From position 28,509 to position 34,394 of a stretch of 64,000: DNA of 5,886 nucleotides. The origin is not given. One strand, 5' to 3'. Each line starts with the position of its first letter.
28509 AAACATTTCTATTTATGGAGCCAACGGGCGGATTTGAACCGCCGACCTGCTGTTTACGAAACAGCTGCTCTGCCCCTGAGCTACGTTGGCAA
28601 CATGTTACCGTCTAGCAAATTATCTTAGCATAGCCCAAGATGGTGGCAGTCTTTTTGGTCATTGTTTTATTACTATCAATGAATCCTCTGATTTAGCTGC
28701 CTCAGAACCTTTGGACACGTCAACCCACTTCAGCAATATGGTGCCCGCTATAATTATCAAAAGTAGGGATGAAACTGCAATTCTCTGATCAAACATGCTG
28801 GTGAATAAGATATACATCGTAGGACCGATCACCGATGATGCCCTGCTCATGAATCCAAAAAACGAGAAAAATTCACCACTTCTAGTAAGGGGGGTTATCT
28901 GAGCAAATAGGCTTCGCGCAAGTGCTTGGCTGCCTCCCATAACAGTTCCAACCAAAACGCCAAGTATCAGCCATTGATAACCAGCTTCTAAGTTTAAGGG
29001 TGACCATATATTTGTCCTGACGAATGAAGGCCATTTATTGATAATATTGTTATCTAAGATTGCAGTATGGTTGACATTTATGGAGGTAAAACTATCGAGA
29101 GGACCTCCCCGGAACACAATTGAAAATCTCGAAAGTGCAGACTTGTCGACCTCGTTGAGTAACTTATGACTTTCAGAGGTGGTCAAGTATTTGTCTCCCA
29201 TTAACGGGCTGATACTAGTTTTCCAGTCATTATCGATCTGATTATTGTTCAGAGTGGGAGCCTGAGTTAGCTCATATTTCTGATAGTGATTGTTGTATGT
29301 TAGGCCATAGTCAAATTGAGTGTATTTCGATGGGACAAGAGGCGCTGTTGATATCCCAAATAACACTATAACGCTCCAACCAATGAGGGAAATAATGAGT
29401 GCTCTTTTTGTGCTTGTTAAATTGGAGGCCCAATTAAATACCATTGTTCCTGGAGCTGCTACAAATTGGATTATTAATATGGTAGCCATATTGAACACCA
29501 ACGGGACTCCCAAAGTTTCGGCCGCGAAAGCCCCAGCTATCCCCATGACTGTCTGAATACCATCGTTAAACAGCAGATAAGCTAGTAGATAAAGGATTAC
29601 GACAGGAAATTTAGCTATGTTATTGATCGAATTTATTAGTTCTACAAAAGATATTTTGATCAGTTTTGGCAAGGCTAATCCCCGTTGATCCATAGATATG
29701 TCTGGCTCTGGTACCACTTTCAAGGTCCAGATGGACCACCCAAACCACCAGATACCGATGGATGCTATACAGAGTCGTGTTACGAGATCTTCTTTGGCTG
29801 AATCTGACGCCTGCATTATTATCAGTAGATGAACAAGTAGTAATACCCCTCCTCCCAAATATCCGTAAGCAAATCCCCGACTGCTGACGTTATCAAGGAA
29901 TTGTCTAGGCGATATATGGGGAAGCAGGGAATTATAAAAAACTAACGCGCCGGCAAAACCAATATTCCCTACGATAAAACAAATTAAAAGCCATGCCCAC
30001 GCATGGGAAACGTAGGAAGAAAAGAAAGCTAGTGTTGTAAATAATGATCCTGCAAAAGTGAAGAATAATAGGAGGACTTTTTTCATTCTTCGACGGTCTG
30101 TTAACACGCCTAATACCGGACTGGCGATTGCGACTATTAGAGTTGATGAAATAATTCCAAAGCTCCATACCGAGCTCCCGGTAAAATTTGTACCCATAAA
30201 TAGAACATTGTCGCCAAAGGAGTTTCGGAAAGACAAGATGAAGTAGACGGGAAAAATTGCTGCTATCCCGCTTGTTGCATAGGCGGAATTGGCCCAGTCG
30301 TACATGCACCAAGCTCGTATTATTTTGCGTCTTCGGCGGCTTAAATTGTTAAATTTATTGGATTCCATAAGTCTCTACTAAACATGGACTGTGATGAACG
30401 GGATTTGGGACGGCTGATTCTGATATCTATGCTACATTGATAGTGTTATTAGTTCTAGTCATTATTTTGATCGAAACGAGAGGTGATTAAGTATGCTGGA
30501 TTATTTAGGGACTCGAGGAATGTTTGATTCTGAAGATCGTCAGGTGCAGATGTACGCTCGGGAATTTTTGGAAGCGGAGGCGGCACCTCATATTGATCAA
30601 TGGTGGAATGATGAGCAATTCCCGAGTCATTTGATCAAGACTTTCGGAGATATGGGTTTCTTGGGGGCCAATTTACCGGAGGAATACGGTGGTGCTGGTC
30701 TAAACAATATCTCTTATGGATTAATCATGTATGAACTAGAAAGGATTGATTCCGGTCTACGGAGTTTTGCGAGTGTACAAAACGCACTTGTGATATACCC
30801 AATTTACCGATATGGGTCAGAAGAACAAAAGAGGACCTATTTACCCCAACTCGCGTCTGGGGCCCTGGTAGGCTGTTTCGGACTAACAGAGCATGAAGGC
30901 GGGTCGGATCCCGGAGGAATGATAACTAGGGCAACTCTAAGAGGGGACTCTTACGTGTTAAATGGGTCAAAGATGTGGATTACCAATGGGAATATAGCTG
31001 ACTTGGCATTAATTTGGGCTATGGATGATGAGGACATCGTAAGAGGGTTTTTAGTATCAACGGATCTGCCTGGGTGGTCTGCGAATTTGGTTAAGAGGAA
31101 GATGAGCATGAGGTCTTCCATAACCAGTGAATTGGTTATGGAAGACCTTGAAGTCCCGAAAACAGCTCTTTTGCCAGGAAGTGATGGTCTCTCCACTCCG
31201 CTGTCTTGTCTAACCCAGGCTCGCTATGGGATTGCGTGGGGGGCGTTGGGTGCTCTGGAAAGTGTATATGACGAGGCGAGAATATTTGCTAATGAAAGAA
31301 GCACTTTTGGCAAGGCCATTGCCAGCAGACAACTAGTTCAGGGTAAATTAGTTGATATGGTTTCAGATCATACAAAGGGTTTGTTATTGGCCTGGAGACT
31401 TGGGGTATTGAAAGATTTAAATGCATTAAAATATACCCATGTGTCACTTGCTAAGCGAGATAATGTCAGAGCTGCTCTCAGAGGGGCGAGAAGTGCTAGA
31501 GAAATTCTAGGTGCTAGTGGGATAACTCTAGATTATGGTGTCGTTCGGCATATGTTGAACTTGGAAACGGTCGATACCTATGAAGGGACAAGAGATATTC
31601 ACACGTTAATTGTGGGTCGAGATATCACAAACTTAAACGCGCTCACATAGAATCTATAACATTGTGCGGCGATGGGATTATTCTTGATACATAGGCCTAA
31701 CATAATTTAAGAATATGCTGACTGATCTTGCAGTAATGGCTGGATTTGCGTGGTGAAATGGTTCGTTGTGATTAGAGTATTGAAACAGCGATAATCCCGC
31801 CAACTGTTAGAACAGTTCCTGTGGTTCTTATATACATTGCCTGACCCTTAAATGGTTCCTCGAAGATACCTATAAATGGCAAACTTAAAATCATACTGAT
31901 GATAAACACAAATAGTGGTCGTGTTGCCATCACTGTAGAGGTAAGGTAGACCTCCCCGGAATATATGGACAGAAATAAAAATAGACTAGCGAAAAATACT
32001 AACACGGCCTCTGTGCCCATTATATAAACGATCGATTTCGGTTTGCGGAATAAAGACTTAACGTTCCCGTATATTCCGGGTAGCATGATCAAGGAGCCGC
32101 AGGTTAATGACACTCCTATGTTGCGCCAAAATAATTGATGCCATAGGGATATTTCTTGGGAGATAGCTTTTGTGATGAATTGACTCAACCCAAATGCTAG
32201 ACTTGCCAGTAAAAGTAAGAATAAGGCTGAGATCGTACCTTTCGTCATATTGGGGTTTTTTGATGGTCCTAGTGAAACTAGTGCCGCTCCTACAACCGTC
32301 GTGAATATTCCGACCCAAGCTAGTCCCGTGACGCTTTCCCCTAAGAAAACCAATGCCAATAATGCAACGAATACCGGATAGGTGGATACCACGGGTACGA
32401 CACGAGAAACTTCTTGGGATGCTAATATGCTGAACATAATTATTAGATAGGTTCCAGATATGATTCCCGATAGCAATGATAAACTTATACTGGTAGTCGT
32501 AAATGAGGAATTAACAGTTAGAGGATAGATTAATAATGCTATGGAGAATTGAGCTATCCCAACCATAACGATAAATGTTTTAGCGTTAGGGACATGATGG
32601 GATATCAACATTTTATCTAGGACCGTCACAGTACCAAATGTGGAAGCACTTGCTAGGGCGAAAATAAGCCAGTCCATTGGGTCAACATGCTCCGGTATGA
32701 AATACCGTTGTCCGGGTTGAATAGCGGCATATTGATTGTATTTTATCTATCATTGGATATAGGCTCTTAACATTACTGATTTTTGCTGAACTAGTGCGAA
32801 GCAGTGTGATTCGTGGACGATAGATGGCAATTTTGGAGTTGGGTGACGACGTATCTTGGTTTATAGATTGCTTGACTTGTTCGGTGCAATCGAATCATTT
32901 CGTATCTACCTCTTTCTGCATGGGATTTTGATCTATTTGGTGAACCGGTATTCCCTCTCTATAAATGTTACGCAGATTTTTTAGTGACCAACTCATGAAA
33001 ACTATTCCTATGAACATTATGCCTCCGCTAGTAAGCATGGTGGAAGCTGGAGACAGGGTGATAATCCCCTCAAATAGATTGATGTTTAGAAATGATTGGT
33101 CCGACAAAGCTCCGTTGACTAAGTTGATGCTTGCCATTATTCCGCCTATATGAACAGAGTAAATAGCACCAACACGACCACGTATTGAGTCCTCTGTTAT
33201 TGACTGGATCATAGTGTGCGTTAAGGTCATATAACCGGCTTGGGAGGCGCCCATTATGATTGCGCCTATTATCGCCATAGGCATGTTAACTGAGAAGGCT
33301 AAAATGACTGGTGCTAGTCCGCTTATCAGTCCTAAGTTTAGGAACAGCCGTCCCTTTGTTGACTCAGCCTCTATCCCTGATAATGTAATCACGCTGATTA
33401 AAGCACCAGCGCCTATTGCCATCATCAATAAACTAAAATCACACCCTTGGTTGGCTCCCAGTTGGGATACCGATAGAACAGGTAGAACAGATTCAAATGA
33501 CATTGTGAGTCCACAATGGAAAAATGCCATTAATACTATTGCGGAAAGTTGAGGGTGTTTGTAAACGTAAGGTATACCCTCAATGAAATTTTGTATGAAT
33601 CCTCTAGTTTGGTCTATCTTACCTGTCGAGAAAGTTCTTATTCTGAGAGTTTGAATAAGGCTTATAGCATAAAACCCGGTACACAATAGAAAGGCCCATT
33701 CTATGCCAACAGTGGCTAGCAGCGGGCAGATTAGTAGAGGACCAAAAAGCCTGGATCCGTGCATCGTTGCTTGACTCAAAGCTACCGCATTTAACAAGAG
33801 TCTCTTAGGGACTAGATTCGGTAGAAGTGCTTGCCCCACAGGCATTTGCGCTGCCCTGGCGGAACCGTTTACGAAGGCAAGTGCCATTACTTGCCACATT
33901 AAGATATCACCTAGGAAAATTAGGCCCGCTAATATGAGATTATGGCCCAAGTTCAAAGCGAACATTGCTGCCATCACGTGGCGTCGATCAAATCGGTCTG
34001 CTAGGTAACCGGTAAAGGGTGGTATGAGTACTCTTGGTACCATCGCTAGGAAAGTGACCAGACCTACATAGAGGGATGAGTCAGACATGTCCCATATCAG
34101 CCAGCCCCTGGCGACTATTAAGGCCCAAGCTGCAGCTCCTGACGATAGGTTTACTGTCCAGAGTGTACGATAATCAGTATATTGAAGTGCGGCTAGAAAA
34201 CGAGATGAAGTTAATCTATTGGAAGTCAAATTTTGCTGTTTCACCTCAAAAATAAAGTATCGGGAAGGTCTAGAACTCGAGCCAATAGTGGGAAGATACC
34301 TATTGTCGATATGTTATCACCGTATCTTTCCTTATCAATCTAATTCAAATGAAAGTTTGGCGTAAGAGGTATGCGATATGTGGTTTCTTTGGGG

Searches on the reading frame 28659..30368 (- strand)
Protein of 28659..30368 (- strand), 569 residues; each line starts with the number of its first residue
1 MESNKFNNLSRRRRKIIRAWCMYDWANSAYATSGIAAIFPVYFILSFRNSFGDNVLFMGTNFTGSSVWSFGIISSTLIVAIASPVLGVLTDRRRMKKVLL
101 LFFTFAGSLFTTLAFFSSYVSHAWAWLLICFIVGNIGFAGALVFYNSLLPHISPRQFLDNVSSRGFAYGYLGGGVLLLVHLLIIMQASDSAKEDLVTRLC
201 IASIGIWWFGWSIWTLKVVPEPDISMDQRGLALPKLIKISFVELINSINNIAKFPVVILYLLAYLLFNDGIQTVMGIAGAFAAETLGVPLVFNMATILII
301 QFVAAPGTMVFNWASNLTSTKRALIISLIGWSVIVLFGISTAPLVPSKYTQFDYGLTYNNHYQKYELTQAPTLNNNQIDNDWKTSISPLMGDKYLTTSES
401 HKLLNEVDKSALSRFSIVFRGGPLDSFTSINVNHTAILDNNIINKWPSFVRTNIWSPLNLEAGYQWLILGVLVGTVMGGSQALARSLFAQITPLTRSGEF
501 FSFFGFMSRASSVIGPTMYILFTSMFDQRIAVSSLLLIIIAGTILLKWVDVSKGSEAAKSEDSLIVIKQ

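Call 25: find_encoding_contigs(protein=window:28659-30368:-, flank=10000, max_places=4)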
Protein window:28659-30368:- (569 aa): no gene with exactly this product is on record in the collection.

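Call 32: search_protein_families(library=pfam, proteins=[window:28662-30368:-], max_evalue=1e-8)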
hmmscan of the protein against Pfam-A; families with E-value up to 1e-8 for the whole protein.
window:28662-30368:- (569 aa): 2 families
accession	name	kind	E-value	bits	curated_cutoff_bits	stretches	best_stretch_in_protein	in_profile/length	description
PF11700.14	ATG22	-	2.9e-56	191.6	24.1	2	13-339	2-371/482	Vacuole effluxer Atg22 like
PF07690.21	MFS_1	-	8.7e-10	38.5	33.4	0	38-343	15-290/347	Major Facilitator Superfamily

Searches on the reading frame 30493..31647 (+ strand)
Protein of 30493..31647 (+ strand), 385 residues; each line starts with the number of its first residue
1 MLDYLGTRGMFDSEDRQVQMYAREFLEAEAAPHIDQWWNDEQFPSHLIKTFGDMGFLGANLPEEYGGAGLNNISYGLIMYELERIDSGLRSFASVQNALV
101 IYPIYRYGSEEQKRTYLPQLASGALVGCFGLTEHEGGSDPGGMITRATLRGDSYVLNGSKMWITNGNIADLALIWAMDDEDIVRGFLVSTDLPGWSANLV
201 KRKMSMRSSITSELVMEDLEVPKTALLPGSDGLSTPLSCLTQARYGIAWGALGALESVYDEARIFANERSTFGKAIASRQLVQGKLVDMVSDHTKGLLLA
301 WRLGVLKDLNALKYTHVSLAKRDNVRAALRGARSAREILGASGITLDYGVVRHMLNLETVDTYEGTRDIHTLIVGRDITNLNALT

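Call 32: search_protein_families(library=pfam, proteins=[window:30493-31647:+], max_evalue=1e-8)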
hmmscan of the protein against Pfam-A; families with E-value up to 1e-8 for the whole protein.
window:30493-31647:+ (385 aa): 3 families
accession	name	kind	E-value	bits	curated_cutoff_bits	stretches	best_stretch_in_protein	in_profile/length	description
PF02771.21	Acyl-CoA_dh_N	-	2.1e-37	128.4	22.9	1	13-123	2-112/113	Acyl-CoA dehydrogenase, N-terminal domain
PF00441.29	Acyl-CoA_dh_1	-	6.3e-25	88.5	22.4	1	231-378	2-149/150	Acyl-CoA dehydrogenase, C-terminal domain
PF02770.24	Acyl-CoA_dh_M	-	4.2e-20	72.2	33.3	1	128-218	1-96/97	Acyl-CoA dehydrogenase, middle domain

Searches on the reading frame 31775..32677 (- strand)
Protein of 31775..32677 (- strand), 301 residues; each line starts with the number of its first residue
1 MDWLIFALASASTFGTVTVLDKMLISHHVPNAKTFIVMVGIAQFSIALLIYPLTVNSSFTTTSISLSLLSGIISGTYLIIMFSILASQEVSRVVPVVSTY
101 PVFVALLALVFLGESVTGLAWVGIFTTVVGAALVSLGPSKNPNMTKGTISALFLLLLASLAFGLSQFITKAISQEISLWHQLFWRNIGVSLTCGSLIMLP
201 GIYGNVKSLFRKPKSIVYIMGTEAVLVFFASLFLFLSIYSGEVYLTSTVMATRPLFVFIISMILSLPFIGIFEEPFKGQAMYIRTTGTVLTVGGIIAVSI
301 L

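Call 32: search_protein_families(library=pfam, proteins=[window:31775-32677:-], max_evalue=1e-8)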
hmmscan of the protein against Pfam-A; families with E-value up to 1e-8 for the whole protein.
window:31775-32677:- (301 aa): 1 family
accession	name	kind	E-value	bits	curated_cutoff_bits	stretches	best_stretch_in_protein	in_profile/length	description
PF00892.27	EamA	-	1.2e-17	64.9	28.2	1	3-135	3-134/135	EamA-like transporter family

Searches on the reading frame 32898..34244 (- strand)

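Call 32: search_protein_families(library=pfam, proteins=[window:32898-34244:-], max_evalue=1e-8)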
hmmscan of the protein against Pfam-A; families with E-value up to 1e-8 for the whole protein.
window:32898-34244:- (449 aa): 2 families
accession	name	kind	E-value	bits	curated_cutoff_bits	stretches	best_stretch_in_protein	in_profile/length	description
PF05977.19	MFS_3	-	3.4e-37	128.5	27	1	17-397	4-383/524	Transmembrane secretion effector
PF07690.21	MFS_1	-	1.3e-24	87.2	33.4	1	28-297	1-266/347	Major Facilitator Superfamily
